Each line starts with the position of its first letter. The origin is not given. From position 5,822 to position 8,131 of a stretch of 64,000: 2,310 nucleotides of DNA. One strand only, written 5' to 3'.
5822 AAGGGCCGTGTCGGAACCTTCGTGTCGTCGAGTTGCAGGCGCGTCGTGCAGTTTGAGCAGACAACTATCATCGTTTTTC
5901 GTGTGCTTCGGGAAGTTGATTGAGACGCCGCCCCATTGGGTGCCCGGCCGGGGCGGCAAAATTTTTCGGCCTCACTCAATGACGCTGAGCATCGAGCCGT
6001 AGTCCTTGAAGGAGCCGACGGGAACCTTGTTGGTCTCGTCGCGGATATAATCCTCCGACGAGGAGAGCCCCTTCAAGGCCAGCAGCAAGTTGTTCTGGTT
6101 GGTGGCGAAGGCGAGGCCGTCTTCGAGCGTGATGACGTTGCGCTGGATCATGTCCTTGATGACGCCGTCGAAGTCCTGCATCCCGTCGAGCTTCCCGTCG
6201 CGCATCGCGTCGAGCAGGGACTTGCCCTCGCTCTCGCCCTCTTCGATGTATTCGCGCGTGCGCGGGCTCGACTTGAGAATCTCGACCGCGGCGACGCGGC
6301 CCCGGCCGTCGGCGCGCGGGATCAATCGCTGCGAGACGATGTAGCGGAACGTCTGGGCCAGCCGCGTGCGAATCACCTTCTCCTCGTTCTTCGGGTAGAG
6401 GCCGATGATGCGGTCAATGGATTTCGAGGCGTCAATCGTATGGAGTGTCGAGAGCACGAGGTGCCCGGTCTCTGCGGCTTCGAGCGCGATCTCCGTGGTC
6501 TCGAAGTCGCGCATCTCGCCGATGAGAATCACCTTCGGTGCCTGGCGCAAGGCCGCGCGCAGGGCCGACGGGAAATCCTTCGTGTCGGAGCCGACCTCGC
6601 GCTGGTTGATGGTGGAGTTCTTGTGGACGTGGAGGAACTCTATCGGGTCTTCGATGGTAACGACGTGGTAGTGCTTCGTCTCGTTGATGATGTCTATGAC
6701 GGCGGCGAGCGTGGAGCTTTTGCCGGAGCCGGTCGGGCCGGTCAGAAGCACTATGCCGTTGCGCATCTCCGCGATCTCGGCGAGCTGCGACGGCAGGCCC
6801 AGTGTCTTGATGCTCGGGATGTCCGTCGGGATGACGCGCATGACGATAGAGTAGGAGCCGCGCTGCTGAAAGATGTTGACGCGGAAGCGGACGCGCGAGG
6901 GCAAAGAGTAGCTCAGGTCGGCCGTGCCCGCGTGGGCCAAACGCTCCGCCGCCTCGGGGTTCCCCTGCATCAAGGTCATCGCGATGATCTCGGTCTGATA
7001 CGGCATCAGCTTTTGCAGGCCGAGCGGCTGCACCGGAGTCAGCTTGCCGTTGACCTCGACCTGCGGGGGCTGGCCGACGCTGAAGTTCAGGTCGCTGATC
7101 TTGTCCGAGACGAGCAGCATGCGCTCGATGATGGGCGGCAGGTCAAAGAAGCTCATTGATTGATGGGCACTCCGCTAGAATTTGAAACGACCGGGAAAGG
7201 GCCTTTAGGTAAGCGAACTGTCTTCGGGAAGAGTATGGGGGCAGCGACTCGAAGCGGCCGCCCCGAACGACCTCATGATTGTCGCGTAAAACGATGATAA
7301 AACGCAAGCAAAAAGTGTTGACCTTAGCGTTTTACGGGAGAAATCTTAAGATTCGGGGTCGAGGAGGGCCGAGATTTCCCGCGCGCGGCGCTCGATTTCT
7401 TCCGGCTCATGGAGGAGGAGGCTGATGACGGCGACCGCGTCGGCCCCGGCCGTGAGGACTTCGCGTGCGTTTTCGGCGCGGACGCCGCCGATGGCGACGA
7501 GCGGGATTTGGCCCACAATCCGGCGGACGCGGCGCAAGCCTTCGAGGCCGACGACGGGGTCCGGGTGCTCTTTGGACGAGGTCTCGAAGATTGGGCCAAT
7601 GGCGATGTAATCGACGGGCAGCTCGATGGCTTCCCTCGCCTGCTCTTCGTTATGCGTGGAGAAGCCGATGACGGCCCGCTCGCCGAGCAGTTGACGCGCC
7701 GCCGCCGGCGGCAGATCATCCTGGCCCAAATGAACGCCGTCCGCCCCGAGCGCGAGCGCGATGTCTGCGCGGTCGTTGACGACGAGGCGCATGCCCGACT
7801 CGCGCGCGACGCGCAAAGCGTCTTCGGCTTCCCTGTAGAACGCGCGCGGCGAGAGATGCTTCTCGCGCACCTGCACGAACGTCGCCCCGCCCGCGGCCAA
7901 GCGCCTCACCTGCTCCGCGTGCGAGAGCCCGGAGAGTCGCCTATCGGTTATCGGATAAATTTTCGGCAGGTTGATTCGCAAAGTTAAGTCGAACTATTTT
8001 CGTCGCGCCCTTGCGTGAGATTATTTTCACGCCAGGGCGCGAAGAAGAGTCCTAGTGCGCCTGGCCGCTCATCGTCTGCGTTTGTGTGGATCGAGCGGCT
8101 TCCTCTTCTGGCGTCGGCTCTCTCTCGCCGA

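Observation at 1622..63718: About 15 long hairpins with tandem-repetitive arms, almost all abutting stop codons: a dense non-coding element class I cannot name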

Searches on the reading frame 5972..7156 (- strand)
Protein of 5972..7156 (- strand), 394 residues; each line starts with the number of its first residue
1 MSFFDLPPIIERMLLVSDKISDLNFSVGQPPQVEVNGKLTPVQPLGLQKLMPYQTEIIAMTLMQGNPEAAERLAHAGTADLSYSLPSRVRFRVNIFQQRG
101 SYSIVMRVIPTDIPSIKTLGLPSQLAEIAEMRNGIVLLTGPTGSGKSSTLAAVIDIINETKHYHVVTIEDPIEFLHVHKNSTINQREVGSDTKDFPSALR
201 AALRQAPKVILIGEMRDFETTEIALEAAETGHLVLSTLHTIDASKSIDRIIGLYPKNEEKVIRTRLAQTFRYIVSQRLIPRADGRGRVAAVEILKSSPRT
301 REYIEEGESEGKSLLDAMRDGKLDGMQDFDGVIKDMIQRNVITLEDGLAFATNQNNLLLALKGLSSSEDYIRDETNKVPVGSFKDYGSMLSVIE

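Call 9: search_protein_families(library=pfam, proteins=[window:5972-7156:-])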
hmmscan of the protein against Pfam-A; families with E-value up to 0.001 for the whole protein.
window:5972-7156:- (394 aa): 5 families
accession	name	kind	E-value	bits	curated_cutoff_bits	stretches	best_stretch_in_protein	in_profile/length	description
PF00437.27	T2SSE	-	9.5e-47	159.8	24.9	1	59-289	63-288/370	Type II/IV secretion system protein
PF00004.35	AAA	-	4.6e-05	24.3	21.2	1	136-222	1-73/131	ATPase family associated with various cellular activities (AAA)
PF13191.12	AAA_16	-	7.2e-05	23.8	32.6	1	125-178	16-73/167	AAA ATPase domain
PF13401.12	AAA_22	-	0.00012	22.9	27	1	132-218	4-96/130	AAA domain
PF13555.12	AAA_29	-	0.00014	22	27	1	132-157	21-46/61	P-loop containing region of AAA domain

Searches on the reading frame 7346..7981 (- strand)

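Call 9: search_protein_families(library=pfam, proteins=[window:7346-7981:-])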
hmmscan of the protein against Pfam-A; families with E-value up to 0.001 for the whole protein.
window:7346-7981:- (211 aa): 2 families
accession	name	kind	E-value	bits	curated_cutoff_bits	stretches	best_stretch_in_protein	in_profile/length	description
PF02581.23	TMP-TENI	-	6.1e-63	211.9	27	1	8-187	1-178/180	Thiamine monophosphate synthase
PF01180.27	DHO_dh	-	0.00062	19.5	27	1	145-204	226-288/291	Dihydroorotate dehydrogenase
